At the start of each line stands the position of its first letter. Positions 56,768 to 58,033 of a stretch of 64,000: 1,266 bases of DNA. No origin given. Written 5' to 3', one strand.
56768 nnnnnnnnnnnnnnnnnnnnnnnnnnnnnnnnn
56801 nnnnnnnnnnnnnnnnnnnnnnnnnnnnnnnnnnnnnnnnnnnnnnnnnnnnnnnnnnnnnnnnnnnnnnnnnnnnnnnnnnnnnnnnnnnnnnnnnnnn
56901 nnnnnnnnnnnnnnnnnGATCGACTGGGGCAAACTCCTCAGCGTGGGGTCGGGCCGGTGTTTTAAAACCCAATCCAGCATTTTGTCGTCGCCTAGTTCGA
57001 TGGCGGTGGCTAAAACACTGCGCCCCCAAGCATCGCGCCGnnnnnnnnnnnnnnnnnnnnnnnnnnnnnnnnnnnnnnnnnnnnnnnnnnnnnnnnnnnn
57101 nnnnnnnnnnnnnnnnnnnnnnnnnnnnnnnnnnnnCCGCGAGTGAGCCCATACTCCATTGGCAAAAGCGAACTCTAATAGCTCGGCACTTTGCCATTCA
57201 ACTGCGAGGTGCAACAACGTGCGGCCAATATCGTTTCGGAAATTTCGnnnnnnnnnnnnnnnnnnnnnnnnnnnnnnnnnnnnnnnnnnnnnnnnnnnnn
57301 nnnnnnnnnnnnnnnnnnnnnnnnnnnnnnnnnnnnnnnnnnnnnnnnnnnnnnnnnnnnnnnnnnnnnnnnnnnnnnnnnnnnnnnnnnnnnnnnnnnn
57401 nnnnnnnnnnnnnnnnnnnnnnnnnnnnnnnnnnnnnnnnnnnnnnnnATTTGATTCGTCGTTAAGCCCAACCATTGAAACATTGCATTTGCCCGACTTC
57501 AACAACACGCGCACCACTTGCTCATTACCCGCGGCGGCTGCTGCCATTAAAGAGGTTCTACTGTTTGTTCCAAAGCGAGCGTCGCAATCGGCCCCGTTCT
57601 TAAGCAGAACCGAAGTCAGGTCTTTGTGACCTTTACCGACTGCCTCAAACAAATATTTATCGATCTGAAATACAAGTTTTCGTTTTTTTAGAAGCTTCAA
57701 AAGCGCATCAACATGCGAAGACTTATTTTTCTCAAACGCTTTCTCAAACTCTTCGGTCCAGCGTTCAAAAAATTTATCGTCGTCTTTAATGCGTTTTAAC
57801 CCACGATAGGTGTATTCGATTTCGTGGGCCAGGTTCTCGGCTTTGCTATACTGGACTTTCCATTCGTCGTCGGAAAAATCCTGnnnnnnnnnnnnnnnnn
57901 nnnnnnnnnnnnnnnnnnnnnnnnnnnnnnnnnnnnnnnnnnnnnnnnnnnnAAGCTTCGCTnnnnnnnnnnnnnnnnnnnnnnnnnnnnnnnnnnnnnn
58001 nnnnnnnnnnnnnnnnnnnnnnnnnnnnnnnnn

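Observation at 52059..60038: Secreted ankyrin-repeat protein (about 1064 aa) inserted inside the conserved prkA-yeaH-spoVR stress module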

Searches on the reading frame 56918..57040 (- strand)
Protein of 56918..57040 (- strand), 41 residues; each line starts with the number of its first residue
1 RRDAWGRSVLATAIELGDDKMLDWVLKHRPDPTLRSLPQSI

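Call 40: search_protein_families(library=pfam, proteins=[window:56918-57040:-], max_evalue=1)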
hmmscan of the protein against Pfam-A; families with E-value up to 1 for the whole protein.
window:56918-57040:- (41 aa): 2 families
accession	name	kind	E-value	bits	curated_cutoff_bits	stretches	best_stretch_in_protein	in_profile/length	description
PF13606.12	Ank_3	-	0.026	15.5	22.3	1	6-32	2-28/30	Ankyrin repeat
PF05426.18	Alginate_lyase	-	0.27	11.1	22.2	1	4-28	173-197/275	Alginate lyase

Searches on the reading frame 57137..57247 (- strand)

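Call 40: search_protein_families(library=pfam, proteins=[window:57137-57247:-], max_evalue=1)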
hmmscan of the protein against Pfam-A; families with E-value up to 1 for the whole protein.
window:57137-57247:- (37 aa): 3 families
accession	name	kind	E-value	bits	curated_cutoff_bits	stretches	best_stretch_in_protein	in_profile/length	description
PF13606.12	Ank_3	-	0.002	18.9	22.3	1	8-34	2-28/30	Ankyrin repeat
PF00023.36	Ank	-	0.058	14.2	21.1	1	8-25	2-19/33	Ankyrin repeat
PF12796.13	Ank_2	-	0.2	12.7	27.3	1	5-26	57-78/90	Ankyrin repeats (3 copies)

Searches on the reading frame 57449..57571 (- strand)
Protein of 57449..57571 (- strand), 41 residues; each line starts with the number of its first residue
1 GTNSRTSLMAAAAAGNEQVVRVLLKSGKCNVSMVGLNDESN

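Call 40: search_protein_families(library=pfam, proteins=[window:57449-57571:-], max_evalue=1)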
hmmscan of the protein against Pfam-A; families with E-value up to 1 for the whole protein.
window:57449-57571:- (41 aa): 6 families
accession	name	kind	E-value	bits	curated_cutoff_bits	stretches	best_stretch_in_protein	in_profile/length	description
PF00023.36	Ank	-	1.8e-05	25.2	21.1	1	5-33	3-30/33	Ankyrin repeat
PF12796.13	Ank_2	-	0.00049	21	27.3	1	4-29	60-86/90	Ankyrin repeats (3 copies)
PF24521.3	Ank_KRIT1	-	0.0007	19.8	80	1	3-31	45-73/149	KRIT1 ankyrin-repeats domain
PF13606.12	Ank_3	-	0.0059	17.5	22.3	1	4-31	2-28/30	Ankyrin repeat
PF13637.12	Ank_4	-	0.052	14.4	22.7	1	8-28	1-21/50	Ankyrin repeats (many copies)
PF13857.12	Ank_5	-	0.13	13.2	27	1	4-24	16-36/56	Ankyrin repeats (many copies)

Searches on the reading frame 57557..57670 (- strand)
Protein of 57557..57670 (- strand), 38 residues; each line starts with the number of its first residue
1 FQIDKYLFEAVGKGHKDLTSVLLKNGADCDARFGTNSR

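Call 40: search_protein_families(library=pfam, proteins=[window:57557-57670:-], max_evalue=1)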
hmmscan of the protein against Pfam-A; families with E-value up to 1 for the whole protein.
window:57557-57670:- (38 aa): 4 families
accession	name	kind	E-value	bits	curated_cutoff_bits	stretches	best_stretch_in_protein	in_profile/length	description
PF13637.12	Ank_4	-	0.0026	18.5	22.7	1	7-32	1-26/50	Ankyrin repeats (many copies)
PF00023.36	Ank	-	0.01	16.6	21.1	1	8-32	7-31/33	Ankyrin repeat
PF13606.12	Ank_3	-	0.023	15.6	22.3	1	6-31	5-30/30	Ankyrin repeat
PF12796.13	Ank_2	-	0.17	12.9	27.3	1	7-31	64-88/90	Ankyrin repeats (3 copies)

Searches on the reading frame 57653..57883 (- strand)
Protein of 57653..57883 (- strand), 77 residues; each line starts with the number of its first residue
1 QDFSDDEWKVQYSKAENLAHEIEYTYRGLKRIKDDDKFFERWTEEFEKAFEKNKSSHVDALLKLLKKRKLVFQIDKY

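Call 40: search_protein_families(library=pfam, proteins=[window:57653-57883:-], max_evalue=1)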
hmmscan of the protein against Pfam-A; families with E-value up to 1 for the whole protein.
window:57653-57883:- (77 aa): 1 family
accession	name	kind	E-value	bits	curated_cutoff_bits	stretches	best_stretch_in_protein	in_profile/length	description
PF25186.1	Tad4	-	0.056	14.2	25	1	37-68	28-58/113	Type I Thoeris inhibitor Tad4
